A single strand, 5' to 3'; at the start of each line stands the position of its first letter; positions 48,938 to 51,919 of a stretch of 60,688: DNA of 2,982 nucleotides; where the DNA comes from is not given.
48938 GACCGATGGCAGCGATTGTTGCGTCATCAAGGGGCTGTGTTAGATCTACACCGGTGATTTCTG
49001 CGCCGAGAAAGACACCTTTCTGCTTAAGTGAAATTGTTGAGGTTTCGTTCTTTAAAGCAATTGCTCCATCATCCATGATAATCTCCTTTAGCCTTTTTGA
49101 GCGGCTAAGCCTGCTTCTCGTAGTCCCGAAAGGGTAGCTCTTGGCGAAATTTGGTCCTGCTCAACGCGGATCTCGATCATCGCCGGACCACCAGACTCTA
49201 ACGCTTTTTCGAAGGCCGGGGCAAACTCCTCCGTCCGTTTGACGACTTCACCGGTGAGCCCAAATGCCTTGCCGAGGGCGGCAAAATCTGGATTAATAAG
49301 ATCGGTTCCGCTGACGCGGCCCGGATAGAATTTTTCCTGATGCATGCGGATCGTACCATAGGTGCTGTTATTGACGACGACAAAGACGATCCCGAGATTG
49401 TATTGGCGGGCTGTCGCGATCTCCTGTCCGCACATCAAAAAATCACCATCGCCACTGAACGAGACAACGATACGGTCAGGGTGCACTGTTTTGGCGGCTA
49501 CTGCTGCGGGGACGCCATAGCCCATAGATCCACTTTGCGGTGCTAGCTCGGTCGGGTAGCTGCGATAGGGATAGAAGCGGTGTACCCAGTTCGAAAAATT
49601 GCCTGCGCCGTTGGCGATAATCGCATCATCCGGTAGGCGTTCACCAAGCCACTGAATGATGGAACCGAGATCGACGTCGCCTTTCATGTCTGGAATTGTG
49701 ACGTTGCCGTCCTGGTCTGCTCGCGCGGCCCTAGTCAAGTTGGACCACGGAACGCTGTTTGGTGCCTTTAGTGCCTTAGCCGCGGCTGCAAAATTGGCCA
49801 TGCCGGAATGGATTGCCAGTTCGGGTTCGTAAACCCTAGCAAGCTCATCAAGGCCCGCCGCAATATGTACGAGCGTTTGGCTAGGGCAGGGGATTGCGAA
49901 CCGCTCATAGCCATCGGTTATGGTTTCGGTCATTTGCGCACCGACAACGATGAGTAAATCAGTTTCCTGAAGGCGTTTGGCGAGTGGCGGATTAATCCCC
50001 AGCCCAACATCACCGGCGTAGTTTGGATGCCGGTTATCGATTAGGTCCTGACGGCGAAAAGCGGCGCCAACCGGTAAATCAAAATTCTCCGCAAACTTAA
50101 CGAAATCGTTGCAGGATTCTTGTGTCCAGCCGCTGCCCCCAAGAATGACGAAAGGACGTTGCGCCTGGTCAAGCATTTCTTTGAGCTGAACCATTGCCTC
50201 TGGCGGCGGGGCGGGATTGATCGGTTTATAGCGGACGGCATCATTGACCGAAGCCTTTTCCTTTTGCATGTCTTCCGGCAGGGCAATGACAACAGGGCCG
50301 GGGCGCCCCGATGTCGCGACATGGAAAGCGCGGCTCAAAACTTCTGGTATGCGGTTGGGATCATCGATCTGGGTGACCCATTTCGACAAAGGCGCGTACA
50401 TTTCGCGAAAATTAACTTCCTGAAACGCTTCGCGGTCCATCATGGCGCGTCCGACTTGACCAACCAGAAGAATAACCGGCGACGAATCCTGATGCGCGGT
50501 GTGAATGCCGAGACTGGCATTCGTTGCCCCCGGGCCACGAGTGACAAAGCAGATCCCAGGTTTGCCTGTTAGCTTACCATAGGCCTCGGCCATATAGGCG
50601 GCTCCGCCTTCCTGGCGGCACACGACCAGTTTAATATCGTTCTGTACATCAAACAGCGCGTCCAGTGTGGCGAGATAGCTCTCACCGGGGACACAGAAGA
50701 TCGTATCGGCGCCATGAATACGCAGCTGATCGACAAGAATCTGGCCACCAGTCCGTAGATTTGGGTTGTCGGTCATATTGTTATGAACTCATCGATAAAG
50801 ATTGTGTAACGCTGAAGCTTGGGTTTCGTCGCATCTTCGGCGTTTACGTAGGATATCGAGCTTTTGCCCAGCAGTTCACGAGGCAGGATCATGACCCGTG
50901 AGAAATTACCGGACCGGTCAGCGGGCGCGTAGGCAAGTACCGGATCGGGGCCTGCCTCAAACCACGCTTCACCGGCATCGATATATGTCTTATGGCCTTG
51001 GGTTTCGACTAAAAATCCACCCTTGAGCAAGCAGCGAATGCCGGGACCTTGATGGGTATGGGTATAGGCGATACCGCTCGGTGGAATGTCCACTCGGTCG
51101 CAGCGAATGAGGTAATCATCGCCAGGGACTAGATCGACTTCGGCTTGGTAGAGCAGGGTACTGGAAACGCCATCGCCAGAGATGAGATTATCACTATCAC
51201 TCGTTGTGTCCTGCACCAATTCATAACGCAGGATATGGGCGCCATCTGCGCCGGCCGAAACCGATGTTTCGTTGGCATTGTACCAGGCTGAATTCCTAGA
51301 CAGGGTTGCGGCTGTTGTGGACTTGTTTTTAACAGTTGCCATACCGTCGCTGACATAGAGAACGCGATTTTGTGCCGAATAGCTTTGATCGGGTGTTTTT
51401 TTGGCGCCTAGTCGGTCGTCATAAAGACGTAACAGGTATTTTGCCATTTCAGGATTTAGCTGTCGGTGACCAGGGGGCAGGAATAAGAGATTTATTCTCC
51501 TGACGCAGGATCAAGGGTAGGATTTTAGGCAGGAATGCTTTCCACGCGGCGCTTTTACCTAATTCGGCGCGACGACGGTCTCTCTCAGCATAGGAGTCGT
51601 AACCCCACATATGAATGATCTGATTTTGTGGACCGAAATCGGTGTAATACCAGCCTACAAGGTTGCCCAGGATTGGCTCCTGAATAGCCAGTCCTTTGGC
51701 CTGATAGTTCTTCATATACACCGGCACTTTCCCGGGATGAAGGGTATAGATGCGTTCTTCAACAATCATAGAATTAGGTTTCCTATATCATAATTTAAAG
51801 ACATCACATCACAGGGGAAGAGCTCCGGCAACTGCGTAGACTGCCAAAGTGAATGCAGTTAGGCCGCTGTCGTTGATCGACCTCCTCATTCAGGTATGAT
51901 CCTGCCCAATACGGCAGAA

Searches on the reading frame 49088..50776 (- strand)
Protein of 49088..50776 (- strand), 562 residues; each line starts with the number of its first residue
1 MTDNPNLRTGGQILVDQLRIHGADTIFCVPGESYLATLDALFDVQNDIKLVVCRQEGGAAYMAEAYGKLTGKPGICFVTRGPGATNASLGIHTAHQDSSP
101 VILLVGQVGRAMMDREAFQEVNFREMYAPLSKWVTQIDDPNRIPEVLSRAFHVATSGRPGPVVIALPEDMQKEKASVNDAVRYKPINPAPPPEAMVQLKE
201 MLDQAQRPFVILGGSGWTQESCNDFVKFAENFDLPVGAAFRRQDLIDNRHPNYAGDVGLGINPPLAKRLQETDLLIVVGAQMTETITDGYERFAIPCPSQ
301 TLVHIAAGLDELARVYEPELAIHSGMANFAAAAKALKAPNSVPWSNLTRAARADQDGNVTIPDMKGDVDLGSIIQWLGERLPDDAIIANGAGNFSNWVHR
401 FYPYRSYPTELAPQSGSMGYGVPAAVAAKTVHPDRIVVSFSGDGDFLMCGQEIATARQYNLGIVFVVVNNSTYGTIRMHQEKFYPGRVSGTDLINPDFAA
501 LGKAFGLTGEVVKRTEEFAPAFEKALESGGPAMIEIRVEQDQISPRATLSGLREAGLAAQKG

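Call 8: search_protein_families(library=pfam, proteins=[window:49088-50776:-])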
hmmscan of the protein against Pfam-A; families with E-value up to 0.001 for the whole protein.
window:49088-50776:- (562 aa): 3 families
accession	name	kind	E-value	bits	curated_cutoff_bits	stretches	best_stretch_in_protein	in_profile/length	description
PF02775.26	TPP_enzyme_C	-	3.5e-44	150.7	21.9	1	390-536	1-151/151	Thiamine pyrophosphate enzyme, C-terminal TPP binding domain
PF02776.23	TPP_enzyme_N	-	3.2e-37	127.3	26.8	1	9-125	2-118/119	Thiamine pyrophosphate enzyme, N-terminal TPP binding domain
PF00205.28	TPP_enzyme_M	-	7.5e-25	87.7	30.4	1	198-331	4-135/137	Thiamine pyrophosphate enzyme, central domain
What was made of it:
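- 49088..50776 (-): ThDP enzyme G, a member of NF006052/PRK08199 and more ALS-like. It is outside the cluster and outside the new clade. Pfam (call 8).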

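Call 69: search_protein_families(library=ncbifam, proteins=[window:49088-50776:-], max_evalue=1e-10)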
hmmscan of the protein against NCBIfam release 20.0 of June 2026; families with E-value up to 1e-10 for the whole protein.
window:49088-50776:- (562 aa): 51 families (the best 25 are shown)
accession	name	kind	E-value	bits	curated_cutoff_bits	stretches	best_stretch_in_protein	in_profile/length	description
NF006052.0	PRK08199.1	subfamily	7.2e-257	853.2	539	1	3-558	3-557/559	thiamine pyrophosphate protein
TIGR00118.1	acolac_lg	equivalog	5.9e-103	345.2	538.35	1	9-545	2-542/557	biosynthetic-type acetolactate synthase large subunit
NF006187.0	PRK08322.1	equivalog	1.7e-101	340.3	509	1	11-539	5-529/548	acetolactate synthase large subunit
NF006524.0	PRK08978.1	equivalog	4.7e-101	338.7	738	1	9-541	2-527/548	acetolactate synthase 2 catalytic subunit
NF006122.0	PRK08266.1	subfamily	5.9e-100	335.3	571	1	8-545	4-532/543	hypothetical protein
NF005651.0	PRK07418.1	subfamily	5.2e-94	315.6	942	1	4-542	15-563/617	acetolactate synthase large subunit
NF004710.0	PRK06048.1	equivalog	1.4e-93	314.3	976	1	8-542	8-541/561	acetolactate synthase large subunit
NF004919.0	PRK06276.1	equivalog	1.4e-92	310.9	866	1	9-543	2-543/582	acetolactate synthase large subunit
NF006378.0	PRK08617.1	equivalog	4.3e-92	309.2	510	1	5-539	5-539/556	acetolactate synthase AlsS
NF006016.1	PRK08155.1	equivalog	1.9e-91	307.2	870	1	9-542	4-536/554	acetolactate synthase large subunit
NF005584.0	PRK07282.1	equivalog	6e-87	292.5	970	1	8-542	10-545/566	acetolactate synthase large subunit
NF005860.0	PRK07789.1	equivalog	5.3e-86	289.3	881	1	8-542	34-582/615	acetolactate synthase large subunit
NF006319.0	PRK08527.1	equivalog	1.8e-85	287.5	905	1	9-540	5-540/565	acetolactate synthase large subunit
NF005039.0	PRK06456.1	equivalog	2.3e-83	280.6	868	1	8-544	2-550/572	acetolactate synthase large subunit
TIGR02418.1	acolac_catab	equivalog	1.1e-81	274.9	551.1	1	10-539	1-530/539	acetolactate synthase AlsS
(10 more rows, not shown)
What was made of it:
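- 49088..50776 (-): NCBIfam 853 bits against a cut-off of 539 (call 69).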

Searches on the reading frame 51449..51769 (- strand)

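Call 68: search_protein_families(library=pfam, proteins=[window:51449-51769:-], max_evalue=0.01)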
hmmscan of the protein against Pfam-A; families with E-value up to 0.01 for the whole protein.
window:51449-51769:- (106 aa): 1 family
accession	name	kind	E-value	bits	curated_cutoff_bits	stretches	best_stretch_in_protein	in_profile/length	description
PF07978.19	NIPSNAP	-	5.4e-28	97.6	22.3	1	3-102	1-102/102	NIPSNAP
